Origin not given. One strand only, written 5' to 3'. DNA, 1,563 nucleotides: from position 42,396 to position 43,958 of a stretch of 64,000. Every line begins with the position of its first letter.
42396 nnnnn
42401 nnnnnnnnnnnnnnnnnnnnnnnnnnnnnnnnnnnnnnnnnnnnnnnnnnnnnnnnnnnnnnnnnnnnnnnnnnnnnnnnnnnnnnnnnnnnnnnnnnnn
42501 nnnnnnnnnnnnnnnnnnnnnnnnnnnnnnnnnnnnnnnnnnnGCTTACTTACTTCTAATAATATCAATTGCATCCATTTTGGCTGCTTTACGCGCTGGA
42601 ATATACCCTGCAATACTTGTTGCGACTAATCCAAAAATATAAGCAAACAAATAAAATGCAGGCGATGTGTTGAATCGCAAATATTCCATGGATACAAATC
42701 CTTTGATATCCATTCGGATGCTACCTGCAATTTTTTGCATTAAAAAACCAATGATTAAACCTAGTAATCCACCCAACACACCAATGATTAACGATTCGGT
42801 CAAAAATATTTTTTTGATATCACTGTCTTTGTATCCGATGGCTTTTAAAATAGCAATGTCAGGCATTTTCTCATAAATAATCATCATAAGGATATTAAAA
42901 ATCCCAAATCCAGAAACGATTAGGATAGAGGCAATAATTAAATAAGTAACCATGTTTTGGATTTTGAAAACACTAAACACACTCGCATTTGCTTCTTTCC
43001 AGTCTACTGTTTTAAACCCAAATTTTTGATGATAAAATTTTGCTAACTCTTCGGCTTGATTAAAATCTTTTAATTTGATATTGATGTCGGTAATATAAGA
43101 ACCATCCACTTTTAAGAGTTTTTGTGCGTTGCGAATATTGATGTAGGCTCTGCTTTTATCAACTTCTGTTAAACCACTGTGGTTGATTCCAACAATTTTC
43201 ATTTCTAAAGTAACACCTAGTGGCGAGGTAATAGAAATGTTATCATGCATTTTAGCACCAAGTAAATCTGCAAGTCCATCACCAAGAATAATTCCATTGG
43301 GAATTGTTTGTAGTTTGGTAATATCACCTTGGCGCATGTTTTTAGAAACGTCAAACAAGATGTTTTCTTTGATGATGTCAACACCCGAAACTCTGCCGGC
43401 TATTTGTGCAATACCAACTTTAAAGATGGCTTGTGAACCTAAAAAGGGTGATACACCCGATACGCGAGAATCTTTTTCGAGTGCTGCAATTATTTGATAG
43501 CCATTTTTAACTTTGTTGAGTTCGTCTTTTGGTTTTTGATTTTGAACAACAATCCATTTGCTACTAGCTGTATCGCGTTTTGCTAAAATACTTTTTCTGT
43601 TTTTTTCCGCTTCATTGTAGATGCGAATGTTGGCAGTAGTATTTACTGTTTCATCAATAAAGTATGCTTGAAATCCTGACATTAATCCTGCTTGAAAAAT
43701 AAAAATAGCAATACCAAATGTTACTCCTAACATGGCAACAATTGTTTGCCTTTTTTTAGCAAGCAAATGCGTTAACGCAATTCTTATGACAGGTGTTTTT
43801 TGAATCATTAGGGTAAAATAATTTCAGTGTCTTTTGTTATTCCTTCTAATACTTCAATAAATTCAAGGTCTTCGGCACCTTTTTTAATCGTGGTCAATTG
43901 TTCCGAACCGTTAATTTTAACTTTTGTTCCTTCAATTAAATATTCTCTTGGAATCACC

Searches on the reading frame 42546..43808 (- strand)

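Call 32: search_protein_families(library=pfam, proteins=[window:42546-43808:-], max_evalue=0.00001)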
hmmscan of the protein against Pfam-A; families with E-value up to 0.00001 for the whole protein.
window:42546-43808:- (420 aa): 2 families
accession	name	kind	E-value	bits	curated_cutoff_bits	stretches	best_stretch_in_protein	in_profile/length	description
PF02687.27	FtsX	-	3.2e-22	79.3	25.5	1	290-412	2-119/120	FtsX-like permease C-terminal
PF12704.14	MacB_PCD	-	4.8e-13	50.3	27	1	22-256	1-201/207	MacB-like periplasmic core domain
